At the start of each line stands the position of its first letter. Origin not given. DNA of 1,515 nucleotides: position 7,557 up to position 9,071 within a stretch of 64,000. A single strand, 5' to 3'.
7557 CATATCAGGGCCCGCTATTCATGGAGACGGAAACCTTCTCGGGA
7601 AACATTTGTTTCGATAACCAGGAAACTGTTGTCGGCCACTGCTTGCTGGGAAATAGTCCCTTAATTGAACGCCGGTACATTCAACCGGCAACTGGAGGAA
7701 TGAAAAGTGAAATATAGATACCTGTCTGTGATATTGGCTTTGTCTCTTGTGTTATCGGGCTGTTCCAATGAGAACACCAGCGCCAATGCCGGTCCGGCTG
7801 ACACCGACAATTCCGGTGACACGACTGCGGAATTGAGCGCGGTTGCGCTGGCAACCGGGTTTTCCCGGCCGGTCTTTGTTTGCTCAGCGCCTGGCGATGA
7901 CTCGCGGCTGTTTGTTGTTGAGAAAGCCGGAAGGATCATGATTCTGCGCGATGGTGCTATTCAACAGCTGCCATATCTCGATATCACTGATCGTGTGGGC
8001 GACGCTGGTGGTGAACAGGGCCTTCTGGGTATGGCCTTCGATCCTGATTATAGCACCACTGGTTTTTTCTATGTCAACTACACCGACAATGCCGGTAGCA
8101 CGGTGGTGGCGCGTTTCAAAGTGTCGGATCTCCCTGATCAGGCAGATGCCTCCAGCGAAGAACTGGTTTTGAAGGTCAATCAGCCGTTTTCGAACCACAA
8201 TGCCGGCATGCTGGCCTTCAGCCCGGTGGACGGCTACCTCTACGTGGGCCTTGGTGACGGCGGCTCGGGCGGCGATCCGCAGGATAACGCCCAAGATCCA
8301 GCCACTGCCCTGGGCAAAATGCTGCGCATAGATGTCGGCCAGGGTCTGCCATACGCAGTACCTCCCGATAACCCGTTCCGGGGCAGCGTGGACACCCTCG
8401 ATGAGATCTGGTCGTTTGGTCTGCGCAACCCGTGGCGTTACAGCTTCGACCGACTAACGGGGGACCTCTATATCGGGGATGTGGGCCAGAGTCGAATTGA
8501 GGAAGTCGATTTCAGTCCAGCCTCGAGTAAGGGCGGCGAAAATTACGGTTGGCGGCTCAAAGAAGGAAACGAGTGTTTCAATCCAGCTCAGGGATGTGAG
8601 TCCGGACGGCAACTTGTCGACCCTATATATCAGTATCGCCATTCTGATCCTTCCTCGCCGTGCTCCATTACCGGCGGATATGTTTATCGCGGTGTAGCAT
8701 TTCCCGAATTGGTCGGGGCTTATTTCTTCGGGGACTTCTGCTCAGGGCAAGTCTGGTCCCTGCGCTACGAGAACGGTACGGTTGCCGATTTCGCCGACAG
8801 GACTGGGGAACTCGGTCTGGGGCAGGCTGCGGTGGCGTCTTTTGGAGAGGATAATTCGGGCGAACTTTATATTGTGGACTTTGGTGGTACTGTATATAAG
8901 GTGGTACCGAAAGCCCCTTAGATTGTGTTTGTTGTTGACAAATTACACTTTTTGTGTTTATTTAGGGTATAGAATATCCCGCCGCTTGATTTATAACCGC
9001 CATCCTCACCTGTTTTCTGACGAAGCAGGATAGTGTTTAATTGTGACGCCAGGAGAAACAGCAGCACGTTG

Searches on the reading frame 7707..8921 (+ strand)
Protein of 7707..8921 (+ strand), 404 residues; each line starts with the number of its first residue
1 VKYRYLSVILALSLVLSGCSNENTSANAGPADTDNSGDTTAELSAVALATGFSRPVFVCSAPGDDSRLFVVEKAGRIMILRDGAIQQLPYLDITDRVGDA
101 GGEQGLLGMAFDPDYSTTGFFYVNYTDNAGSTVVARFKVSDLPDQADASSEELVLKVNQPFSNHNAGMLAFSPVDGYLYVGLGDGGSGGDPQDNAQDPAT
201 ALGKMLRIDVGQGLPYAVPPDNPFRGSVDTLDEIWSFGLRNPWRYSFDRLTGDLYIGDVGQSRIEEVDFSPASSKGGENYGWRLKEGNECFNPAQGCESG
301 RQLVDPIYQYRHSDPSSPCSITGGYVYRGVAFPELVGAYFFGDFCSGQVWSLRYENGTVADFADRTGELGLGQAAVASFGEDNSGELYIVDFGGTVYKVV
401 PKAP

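Call 18: search_protein_families(library=pfam, proteins=[window:7707-8921:+], max_evalue=0.001)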
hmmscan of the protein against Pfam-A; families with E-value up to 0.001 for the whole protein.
window:7707-8921:+ (404 aa): 1 family
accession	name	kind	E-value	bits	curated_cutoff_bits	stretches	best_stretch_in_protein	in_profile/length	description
PF07995.17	GSDH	-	5.2e-42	144.7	25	1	64-360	11-295/332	Glucose / Sorbosone dehydrogenase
